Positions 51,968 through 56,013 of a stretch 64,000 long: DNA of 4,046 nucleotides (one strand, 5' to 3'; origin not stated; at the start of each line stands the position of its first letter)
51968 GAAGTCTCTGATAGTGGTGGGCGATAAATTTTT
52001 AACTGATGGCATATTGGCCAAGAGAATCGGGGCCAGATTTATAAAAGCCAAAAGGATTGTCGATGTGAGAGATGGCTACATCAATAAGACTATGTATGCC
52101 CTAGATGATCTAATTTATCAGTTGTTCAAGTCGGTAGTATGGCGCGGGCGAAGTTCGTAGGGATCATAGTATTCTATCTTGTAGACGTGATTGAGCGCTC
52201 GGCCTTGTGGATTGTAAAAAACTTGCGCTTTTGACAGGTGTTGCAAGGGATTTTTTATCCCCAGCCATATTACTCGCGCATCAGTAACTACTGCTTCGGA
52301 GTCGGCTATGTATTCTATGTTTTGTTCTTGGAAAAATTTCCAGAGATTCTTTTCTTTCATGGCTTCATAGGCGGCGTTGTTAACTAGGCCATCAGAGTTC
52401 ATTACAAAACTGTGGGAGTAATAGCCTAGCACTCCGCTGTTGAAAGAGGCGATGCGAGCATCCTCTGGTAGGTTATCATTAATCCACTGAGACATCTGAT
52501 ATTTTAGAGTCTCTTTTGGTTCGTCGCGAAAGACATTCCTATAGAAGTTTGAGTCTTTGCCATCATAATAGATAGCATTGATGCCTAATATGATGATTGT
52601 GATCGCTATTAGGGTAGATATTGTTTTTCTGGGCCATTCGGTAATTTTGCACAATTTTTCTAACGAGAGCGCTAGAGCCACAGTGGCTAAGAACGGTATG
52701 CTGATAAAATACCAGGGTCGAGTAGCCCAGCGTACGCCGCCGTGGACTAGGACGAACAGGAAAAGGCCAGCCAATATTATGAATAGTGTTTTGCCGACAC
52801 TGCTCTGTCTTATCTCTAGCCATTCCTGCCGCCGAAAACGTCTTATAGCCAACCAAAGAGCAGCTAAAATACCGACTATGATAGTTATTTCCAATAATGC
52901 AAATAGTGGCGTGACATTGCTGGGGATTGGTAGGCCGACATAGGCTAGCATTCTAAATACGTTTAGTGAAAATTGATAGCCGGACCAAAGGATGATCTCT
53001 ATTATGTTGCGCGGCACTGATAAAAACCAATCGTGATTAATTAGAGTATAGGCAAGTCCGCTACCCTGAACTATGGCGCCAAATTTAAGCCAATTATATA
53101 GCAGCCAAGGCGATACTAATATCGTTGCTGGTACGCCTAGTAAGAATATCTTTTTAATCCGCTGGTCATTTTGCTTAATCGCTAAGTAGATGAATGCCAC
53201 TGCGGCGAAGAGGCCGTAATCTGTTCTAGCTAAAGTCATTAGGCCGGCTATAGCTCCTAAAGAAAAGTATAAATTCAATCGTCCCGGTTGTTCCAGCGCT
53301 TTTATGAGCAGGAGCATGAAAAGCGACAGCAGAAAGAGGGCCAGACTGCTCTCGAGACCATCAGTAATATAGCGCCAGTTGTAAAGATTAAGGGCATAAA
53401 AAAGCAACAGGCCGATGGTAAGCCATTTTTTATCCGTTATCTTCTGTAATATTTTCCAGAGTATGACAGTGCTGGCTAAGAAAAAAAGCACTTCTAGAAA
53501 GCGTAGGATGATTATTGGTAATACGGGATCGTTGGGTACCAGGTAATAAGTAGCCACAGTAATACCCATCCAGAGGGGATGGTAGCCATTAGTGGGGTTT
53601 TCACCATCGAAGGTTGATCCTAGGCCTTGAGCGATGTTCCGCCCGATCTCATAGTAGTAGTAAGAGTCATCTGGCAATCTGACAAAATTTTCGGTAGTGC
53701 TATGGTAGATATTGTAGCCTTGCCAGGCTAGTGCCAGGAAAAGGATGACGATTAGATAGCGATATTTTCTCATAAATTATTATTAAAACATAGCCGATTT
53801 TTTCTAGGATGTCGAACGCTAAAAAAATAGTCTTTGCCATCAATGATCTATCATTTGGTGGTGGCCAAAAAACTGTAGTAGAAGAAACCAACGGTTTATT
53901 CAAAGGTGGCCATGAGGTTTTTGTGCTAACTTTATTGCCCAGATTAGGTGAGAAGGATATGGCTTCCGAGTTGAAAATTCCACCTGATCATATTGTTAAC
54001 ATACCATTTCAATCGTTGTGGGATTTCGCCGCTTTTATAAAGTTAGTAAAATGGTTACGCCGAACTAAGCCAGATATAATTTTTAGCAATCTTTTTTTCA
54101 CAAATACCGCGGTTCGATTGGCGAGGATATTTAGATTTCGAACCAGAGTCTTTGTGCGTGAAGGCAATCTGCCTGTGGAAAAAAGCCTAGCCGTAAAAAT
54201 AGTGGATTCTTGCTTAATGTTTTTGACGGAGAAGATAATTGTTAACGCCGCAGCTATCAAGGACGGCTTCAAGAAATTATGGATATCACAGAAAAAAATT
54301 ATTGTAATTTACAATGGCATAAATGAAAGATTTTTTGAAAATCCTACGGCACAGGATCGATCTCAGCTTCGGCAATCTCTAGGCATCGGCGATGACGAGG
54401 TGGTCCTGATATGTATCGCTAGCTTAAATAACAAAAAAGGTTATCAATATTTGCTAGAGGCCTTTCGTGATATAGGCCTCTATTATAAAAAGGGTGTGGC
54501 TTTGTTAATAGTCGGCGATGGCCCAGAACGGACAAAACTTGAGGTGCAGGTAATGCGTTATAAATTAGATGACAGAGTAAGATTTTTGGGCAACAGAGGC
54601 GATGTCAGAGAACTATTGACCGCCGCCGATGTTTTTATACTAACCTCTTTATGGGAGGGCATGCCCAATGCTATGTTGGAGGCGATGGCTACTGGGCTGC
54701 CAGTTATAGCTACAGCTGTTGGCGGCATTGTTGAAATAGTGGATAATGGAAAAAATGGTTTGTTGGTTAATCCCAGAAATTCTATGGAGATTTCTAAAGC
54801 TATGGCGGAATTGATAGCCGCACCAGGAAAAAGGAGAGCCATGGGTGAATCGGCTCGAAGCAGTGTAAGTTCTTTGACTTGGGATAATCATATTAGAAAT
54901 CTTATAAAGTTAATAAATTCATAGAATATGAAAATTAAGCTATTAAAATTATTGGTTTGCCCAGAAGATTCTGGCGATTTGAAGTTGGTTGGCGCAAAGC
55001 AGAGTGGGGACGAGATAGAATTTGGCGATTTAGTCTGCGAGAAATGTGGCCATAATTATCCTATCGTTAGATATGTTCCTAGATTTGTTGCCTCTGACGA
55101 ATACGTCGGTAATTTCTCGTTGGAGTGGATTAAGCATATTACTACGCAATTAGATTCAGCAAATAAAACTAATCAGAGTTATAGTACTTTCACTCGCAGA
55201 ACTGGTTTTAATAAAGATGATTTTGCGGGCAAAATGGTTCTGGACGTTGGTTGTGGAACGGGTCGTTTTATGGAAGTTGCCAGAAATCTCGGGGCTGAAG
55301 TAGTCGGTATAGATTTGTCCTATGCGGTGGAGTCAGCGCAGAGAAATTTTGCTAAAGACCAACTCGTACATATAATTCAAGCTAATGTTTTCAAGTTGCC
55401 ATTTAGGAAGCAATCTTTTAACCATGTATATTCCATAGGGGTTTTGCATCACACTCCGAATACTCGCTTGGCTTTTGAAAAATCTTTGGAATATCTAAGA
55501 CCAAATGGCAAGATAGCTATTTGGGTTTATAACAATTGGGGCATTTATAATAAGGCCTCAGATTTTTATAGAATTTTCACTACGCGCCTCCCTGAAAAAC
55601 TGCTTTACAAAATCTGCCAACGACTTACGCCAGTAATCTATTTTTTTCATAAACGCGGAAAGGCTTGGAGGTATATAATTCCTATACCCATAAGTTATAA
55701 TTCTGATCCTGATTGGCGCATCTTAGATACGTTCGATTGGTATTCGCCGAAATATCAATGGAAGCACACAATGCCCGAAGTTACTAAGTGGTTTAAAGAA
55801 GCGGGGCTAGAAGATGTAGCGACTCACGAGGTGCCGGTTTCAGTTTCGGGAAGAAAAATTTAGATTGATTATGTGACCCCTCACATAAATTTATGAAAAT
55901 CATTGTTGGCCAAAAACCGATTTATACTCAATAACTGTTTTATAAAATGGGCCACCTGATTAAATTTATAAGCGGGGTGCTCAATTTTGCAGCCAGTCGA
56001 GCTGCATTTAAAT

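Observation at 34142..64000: About 30 kb glycan-assembly locus built from repeated GT2 / flippase-like / GT-C three-component modules plus seven GT4 enzymes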

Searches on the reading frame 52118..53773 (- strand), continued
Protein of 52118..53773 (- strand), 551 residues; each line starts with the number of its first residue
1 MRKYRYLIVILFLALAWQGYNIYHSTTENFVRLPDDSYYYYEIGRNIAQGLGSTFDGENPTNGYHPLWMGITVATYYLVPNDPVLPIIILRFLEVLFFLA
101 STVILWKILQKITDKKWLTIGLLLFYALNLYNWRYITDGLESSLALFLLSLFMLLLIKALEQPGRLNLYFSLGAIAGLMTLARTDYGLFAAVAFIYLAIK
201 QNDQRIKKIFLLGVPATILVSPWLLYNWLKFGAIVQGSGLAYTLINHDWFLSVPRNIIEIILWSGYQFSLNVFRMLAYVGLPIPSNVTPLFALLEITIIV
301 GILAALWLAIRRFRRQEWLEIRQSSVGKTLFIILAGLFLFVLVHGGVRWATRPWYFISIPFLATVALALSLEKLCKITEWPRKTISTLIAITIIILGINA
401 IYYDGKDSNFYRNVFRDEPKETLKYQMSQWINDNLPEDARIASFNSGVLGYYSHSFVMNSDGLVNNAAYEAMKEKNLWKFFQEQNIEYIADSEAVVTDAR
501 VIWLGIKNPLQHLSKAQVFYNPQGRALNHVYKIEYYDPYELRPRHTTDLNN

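Call 82: predict_structure(alignment_id=A3)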
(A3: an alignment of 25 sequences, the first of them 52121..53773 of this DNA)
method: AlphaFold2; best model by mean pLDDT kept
length: 551 residues; sequences in the alignment: 25
mean_pLDDT: 89.6   pTM: 0.90
mean pLDDT of the five models: 89.6, 87.9, 87.2, 86.8, 86.7
residues with pLDDT >= 90: 362; 70-90: 156; 50-70: 26; < 50: 7
segments of 3 or more residues with pLDDT < 50: 546-551
pLDDT, mean of each block of 10 residues (from residue 1): 81 88 87 89 97 96 94 97 94 95 97 92 88 82 96 98 97 98 96 97 94 98 95 90 92 92 92 87 71 76 83 89 97 97 93 91 96 85 81 76 56 60 93 98 95 96 95 95 98 89 93 96 84 95 58 34
secondary structure, 60 per line:
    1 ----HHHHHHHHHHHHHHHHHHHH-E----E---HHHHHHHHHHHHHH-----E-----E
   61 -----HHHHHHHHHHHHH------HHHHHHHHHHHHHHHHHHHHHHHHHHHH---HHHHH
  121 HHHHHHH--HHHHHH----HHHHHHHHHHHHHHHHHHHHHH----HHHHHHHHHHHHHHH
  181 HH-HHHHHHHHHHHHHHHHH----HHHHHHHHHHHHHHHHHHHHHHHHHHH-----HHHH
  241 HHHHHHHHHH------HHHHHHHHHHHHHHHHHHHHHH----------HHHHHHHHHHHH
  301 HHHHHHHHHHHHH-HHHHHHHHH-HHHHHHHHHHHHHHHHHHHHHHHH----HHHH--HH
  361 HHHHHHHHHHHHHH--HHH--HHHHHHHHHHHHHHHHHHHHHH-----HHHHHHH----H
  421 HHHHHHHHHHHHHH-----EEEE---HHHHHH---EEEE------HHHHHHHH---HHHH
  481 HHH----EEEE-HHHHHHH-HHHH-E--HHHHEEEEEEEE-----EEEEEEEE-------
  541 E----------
elements in order: H5-24 H35-48 H66-78 H85-112 H116-127 H130-135 H140-161 H166-182 H184-200 H205-231 H237-250 H257-278 H289-313 H315-323 H325-348 H353-356 H359-374 H382-403 H409-415 H420-434 E440-443 H447-452 E456-459 H466-473 H477-483 E488-491 H493-499 H501-504 H509-512 E513-520 E526-533

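Call 84: fold_search(model_id=the predicted structure, library=pdb)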
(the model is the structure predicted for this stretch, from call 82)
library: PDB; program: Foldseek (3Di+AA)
matches with E <= 10: 340; with E <= 0.001: 25
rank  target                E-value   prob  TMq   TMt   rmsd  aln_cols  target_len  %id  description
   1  8pn9_A                7.0e-08  1.00  0.48  0.42  11.6       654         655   13  Structure of human oligosaccharyltransferase OST-A complex bound to NGI-1 (released 2024-05-08)
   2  5gmy_A                7.3e-08  1.00  0.50  0.35  14.1       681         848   14  Crystal structure of the Archaeoglobus fulgidus oligosaccharyltransferase (O29867_ARCFU) tethered with an acceptor pep (released 2017-02-01)
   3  8b6l_I                1.2e-07  1.00  0.48  0.40  16.8       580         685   14  Subtomogram average of the human Sec61-TRAP-OSTA-translocon (released 2022-12-07)
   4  6c26_A                3.4e-07  1.00  0.52  0.46  13.9       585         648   14  The Cryo-EM structure of a eukaryotic oligosaccharyl transferase complex (released 2018-01-31)
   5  3waj                  3.6e-07  1.00  0.53  0.39  14.8       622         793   14  Crystal structure of the Archaeoglobus fulgidus oligosaccharyltransferase (O29867_ARCFU) complex with Zn and sulfate (released 2013-10-30)
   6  7e9s_A                4.3e-07  1.00  0.51  0.35  15.5       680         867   14  Archaeal oligosaccharyltransferase AglB from Archaeoglobus fulgidus in complex with an inhibitory peptide and a dolich (released 2021-09-08)
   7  6s7o_A                6.5e-07  1.00  0.53  0.46  13.4       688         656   13  Cryo-EM structure of human oligosaccharyltransferase complex OST-A (released 2019-12-18)
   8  7oci_F                8.1e-07  1.00  0.51  0.45  13.2       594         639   14  Cryo-EM structure of yeast Ost6p containing oligosaccharyltransferase complex (released 2022-02-16)
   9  8agb_A                8.8e-07  1.00  0.52  0.46  13.1       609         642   12  Structure of yeast oligosaccharylransferase complex with lipid-linked oligosaccharide bound (released 2022-12-07)
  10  8agc_A                8.8e-07  1.00  0.54  0.44  13.6       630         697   13  Structure of yeast oligosaccharylransferase complex with lipid-linked oligosaccharide and non-acceptor peptide bound (released 2022-12-07)
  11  6ftg_5                9.6e-07  1.00  0.55  0.48  14.7       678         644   13  Subtomogram average of OST-containing ribosome-translocon complexes from canine rough microsomal membranes (released 2018-03-21)
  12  8age_A                9.6e-07  1.00  0.51  0.45  12.7       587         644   15  Structure of yeast oligosaccharylransferase complex with acceptor peptide bound (released 2022-12-07)
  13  6s7t_A                1.7e-06  1.00  0.56  0.45  12.4       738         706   12  Cryo-EM structure of human oligosaccharyltransferase complex OST-B (released 2019-12-18)
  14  6ezn_F                1.9e-06  1.00  0.51  0.44  13.3       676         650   12  Cryo-EM structure of the yeast oligosaccharyltransferase (OST) complex (released 2018-01-17)
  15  5f15                  2.3e-06  1.00  0.53  0.53  10.8       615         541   12  Crystal Structure of ArnT from Cupriavidus metallidurans bound to Undecaprenyl phosphate (released 2016-02-17)
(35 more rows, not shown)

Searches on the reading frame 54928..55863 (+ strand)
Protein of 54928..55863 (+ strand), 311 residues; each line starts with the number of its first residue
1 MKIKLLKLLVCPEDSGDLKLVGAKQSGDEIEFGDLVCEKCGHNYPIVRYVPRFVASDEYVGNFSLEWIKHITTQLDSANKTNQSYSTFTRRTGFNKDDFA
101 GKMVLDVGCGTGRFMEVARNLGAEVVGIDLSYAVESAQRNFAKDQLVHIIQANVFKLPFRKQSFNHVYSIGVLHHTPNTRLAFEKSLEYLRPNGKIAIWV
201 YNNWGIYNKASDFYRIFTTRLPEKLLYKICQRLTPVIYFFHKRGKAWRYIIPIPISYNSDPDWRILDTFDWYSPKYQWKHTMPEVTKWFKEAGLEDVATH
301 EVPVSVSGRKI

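Call 4: search_protein_families(library=pfam, proteins=[window:54928-55863:+], max_evalue=0.01)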
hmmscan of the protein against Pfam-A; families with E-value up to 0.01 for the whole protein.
window:54928-55863:+ (311 aa): 14 families
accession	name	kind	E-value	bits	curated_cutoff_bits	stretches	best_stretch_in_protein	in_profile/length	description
PF08241.18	Methyltransf_11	-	3.3e-21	76.2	21.2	1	105-198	1-95/95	Methyltransferase domain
PF13649.12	Methyltransf_25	-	1.1e-17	65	27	1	104-194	1-97/97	Methyltransferase domain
PF13847.12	Methyltransf_31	-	4.3e-16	59.3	27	1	100-202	3-113/145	Methyltransferase domain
PF08242.18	Methyltransf_12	-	2.2e-15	57.6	30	1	105-196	1-98/98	Methyltransferase domain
PF13489.12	Methyltransf_23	-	5.6e-15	55.9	27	1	96-239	18-124/164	Methyltransferase domain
PF08003.17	Methyltransf_9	-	3e-08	33.5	23.8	1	98-178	113-197/315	Protein of unknown function (DUF1698)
PF03966.22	Trm112p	-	6.9e-08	32.7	22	1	2-47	1-38/40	Trm112p-like protein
PF02353.26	CMAS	-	7.1e-08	32.5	27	1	100-198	62-164/273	Mycolic acid cyclopropane synthetase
PF01728.25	FtsJ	-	7.1e-07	29.8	24.1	1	100-164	21-85/181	FtsJ-like methyltransferase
PF05175.20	MTS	-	1.8e-05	24.9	23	1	100-203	31-143/170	Methyltransferase small domain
PF06325.19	PrmA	-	2.4e-05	24.4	22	1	100-154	161-217/296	Ribosomal protein L11 methyltransferase (PrmA)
PF01209.24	Ubie_methyltran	-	0.00016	21.5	20.1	1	98-198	45-151/233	ubiE/COQ5 methyltransferase family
PF01555.25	N6_N4_Mtase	-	0.0015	18.9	26.7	0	101-131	182-212/221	DNA methylase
PF07021.18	MetW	-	0.0091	16.1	21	0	100-209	13-117/193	Methionine biosynthesis protein MetW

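Call 10: search_protein_families(library=ncbifam, proteins=[window:54928-55863:+], max_evalue=0.001)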
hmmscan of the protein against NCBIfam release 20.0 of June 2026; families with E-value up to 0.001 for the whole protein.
window:54928-55863:+ (311 aa): 39 families (the best 25 are shown)
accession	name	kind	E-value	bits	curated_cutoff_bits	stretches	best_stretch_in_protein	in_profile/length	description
NF045667.1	MTase_DVU1556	equivalog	1.9e-13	50.4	155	1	100-198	22-119/213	DVU_1556 family methyltransferase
TIGR01983.1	UbiG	equivalog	1.2e-12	47.6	102.95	1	75-201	37-154/228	bifunctional 2-polyprenyl-6-hydroxyphenol methylase/3-demethylubiquinol 3-O-methyltransferase UbiG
NF038101.1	Trm112_arch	equivalog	2.3e-12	46.9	77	1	1-52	1-52/59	methytransferase partner Trm112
NF043040.1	corrin_prot_MT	hypoth_equivalog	2.9e-11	43.2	180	1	100-198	41-147/216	corrinoid protein-associated methyltransferase CpaM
NF011650.0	PRK15068.1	equivalog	1.1e-10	41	209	1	97-196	119-223/324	tRNA 5-methoxyuridine(34)/uridine 5-oxyacetic acid(34) synthase CmoB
TIGR00452.1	TIGR00452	equivalog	2.6e-10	39.6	275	1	96-196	113-217/316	tRNA 5-methoxyuridine(34)/uridine 5-oxyacetic acid(34) synthase CmoB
NF041537.1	ArsM_AhpD_UU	exception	1.2e-09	37.4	510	1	100-198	76-180/345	arsenite methyltransferase/AhpD domain selenoprotein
TIGR02021.1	BchM-ChlM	equivalog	1.9e-09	37.3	158.9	1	95-181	49-136/218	magnesium protoporphyrin IX methyltransferase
NF041536.1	ArsM_DUF2284_UU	exception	2e-09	36.3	575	1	100-198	76-180/459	arsenite methyltransferase/DUF2284 domain selenoprotein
TIGR01934.1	MenG_MenH_UbiE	subfamily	2.9e-09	36.6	158.35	1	100-217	39-159/223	ubiquinone/menaquinone biosynthesis methyltransferase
NF007610.0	PRK10258.1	equivalog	1.1e-08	34.7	342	1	102-198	44-138/251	malonyl-ACP O-methyltransferase BioC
NF047649.1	MTase_UXPK_star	exception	1.4e-08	34.1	460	1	100-197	77-180/283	methyltransferase/UXPK-star double selenoprotein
TIGR02072.1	BioC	equivalog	1.8e-08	34.5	184.95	1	99-197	33-131/244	malonyl-ACP O-methyltransferase BioC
TIGR04290.1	meth_Rta_06860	hypoth_equivalog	2.9e-08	33.5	300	1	96-183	45-135/226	TIGR04290 family methyltransferase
NF008686.0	PRK11705.1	equivalog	5e-08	32.4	400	1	101-193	168-260/383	cyclopropane fatty acyl phospholipid synthase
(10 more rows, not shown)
